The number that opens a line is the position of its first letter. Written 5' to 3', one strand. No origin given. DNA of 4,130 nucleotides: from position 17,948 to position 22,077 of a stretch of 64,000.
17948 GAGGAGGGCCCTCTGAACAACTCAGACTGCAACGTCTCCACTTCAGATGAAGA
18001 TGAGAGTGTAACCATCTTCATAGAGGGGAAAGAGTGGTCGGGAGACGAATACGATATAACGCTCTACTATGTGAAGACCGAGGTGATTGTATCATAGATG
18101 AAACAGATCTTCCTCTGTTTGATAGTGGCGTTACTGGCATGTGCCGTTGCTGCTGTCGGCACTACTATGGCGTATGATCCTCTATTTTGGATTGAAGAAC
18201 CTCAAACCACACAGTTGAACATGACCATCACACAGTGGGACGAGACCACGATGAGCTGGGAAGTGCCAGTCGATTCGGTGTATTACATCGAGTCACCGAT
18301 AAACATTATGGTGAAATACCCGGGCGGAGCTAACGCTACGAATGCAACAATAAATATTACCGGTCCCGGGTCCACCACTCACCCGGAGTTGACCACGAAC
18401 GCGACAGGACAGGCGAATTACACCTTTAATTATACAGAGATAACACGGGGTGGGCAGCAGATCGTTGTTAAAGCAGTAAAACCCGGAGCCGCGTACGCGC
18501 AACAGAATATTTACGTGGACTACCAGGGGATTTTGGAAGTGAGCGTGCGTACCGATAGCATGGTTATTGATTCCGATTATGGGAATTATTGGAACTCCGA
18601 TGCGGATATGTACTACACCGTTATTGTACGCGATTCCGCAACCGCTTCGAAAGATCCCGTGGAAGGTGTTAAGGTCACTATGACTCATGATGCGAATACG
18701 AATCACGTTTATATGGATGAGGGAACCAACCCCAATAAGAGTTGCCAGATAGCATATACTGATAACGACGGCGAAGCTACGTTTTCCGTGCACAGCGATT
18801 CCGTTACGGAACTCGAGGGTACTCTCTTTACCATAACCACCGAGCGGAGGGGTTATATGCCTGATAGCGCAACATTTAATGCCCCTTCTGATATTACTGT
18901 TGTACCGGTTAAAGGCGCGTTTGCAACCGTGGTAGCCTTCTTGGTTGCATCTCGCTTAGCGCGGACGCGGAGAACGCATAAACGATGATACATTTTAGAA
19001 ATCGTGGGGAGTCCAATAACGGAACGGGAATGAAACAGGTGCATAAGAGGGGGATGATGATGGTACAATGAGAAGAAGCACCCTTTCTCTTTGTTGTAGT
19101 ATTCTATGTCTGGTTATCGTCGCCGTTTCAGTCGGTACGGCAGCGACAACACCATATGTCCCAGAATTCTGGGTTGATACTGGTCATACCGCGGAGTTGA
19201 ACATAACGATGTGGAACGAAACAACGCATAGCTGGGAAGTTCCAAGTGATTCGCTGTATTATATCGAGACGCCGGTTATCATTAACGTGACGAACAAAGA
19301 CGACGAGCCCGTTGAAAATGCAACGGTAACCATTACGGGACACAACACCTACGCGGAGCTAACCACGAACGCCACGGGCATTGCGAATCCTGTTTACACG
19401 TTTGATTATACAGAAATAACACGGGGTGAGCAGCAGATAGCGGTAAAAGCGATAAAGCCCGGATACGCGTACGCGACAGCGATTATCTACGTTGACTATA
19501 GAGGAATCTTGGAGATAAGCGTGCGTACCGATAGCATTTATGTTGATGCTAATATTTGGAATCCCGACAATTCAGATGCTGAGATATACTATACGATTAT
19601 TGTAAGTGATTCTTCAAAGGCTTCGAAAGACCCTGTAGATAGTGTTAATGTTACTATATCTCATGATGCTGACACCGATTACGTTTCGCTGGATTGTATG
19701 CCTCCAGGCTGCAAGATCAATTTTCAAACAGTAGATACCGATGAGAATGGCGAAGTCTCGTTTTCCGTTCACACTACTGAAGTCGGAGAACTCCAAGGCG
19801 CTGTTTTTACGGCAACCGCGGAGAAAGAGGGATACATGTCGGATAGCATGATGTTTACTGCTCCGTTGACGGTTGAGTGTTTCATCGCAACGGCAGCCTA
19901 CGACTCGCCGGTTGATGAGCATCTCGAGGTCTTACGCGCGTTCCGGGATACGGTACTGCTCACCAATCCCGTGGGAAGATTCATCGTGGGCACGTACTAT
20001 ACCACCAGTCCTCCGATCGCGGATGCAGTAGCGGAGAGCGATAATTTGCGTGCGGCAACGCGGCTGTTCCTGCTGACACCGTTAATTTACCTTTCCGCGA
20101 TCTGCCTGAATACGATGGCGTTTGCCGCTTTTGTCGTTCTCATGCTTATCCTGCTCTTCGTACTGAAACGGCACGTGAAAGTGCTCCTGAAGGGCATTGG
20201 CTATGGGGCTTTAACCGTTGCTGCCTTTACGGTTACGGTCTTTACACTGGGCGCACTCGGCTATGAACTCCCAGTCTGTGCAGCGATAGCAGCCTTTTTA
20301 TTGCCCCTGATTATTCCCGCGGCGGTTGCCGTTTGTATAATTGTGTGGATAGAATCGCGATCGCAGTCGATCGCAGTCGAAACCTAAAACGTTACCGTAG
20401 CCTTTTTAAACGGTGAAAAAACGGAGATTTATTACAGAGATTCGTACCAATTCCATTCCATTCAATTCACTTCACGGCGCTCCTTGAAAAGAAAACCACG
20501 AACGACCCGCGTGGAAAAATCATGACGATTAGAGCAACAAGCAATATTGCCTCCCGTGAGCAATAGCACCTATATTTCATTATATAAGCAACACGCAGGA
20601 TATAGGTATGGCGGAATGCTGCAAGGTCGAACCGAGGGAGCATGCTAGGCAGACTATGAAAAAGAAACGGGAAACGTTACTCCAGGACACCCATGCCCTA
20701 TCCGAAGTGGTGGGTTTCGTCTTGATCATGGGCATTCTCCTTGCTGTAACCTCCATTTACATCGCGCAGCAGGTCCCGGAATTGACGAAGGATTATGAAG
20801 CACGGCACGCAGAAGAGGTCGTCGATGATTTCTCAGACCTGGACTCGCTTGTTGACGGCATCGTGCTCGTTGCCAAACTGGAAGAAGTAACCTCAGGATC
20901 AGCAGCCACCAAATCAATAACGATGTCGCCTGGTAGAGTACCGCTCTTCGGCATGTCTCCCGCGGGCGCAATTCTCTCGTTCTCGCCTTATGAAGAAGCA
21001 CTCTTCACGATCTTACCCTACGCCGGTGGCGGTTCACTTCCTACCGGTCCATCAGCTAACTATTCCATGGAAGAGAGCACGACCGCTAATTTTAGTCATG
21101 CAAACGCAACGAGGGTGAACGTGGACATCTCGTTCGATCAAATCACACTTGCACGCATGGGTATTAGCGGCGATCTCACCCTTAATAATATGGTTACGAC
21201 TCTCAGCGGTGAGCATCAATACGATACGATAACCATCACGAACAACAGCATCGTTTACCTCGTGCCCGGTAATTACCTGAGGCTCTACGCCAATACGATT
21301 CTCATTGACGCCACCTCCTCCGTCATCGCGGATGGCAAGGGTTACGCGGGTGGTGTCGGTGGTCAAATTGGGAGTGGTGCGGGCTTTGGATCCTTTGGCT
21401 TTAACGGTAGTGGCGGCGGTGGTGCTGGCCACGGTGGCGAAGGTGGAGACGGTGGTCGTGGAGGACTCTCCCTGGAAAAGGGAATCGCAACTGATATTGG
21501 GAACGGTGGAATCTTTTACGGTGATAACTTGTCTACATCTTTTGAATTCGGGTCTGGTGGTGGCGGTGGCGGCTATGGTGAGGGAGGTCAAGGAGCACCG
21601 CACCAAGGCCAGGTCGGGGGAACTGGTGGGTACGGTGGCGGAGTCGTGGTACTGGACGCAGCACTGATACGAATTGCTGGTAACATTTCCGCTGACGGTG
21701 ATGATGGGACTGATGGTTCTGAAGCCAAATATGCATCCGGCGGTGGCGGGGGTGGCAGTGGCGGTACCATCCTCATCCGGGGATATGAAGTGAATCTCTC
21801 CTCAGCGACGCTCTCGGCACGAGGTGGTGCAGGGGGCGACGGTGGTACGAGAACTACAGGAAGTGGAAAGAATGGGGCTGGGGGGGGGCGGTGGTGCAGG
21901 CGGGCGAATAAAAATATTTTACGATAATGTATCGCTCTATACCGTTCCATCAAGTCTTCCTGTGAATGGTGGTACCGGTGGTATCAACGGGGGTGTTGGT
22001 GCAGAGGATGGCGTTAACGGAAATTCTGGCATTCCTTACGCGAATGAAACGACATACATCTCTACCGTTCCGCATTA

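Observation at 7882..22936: Large type IV pilus / Tad-like adhesion-appendage locus with FlaI, split FlaJ, at least five class-III-signal pilins and giant adhesin-like proteins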

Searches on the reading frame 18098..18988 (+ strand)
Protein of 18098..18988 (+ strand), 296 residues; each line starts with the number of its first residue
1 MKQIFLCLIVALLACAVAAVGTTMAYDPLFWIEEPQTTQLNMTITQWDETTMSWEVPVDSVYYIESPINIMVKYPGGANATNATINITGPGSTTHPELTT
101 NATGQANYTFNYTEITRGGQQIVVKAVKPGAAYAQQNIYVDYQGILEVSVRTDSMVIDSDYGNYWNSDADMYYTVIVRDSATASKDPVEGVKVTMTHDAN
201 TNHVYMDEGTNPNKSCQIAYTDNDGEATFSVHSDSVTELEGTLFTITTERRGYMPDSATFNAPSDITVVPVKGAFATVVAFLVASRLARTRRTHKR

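Call 4: search_protein_families(library=pfam, max_evalue=0.01, proteins=[window:18098-18988:+])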
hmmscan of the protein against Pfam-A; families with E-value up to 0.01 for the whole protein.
window:18098-18988:+ (296 aa): 1 family
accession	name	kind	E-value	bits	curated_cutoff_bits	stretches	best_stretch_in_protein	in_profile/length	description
PF17789.7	MG4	-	5.8e-06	26.9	24.7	1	68-137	18-86/95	Macroglobulin domain MG4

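Call 7: search_protein_families(library=ncbifam, max_evalue=0.01, proteins=[window:18098-18988:+])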
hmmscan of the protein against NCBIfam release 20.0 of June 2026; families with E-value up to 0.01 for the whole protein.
window:18098-18988:+ (296 aa): 0 families

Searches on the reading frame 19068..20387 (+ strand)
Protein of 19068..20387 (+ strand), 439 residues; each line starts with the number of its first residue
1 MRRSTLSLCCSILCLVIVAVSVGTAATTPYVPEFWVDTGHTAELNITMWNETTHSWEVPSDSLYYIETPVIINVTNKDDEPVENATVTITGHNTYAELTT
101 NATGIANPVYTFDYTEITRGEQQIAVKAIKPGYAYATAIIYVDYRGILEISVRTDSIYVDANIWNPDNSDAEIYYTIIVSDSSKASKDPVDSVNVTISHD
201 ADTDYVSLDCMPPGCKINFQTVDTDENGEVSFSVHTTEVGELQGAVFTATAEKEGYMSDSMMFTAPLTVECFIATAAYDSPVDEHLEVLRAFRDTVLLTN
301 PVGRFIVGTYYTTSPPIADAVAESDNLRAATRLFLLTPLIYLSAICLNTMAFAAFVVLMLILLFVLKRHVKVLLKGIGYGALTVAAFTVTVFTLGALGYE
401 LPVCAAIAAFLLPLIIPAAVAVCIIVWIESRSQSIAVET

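Call 5: search_protein_families(library=pfam, max_evalue=0.01, proteins=[window:19068-20387:+])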
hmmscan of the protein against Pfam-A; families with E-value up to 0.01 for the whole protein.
window:19068-20387:+ (439 aa): 4 families
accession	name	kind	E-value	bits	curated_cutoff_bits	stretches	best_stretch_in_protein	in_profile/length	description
PF17789.7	MG4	-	1.4e-06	28.9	24.7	1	72-135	20-82/95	Macroglobulin domain MG4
PF13620.12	CarboxypepD_reg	-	0.00013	22.7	32.3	1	74-105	6-39/82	Carboxypeptidase regulatory-like domain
PF02369.22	Big_1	-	0.0028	18.2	34.9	0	70-106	21-62/93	Bacterial Ig-like domain (group 1)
PF06141.17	Phage_tail_U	-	0.0097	16.6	25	0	245-295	41-93/130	Phage minor tail protein U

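Call 57: search_protein_families(library=ncbifam, max_evalue=0.01, proteins=[window:19068-20387:+])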
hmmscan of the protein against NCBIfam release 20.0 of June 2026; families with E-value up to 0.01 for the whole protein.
window:19068-20387:+ (439 aa): 1 family
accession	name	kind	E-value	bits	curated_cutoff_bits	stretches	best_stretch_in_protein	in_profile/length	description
NF041770.1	CFI_box_CTERM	domain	1.7e-25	88.6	40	1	271-336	1-66/69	CFI-box-CTERM domain-containing protein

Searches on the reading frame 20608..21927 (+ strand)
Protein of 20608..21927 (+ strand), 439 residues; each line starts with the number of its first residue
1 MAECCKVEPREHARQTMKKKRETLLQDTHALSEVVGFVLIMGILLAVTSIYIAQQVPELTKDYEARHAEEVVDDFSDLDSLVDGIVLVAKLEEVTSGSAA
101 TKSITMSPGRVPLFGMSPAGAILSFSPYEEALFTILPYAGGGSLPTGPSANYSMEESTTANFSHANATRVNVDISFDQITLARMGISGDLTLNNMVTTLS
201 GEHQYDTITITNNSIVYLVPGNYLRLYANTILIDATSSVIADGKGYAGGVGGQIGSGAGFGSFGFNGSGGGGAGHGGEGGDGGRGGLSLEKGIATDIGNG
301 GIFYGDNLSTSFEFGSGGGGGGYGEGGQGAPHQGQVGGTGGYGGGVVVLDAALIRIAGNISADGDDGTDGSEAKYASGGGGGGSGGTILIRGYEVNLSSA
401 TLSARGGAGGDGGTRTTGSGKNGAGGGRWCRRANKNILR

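Call 5: search_protein_families(library=pfam, max_evalue=0.01, proteins=[window:20608-21927:+])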
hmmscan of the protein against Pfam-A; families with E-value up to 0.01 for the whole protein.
window:20608-21927:+ (439 aa): 1 family
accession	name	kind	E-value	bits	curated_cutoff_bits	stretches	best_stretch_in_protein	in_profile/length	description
PF23960.2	DUF7289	-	0.001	19.1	27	1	30-77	2-52/238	Family of unknown function (DUF7289)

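Call 57: search_protein_families(library=ncbifam, max_evalue=0.01, proteins=[window:20608-21927:+])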
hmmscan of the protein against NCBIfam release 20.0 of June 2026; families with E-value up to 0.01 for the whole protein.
window:20608-21927:+ (439 aa): 0 families

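Call 77: find_encoding_contigs(protein=window:20608-21927:+, flank=3000, max_places=4)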
Protein window:20608-21927:+ (439 aa): 1 contig read that carries it; 1 place shown.
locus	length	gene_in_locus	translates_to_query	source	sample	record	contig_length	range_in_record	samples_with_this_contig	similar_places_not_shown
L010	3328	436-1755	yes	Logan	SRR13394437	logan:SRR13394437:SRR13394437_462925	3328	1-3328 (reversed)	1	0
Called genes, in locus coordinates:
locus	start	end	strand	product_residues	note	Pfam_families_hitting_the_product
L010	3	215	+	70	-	?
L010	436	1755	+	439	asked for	-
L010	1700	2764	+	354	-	PF23960:DUF7289 (weak)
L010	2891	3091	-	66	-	-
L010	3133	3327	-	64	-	?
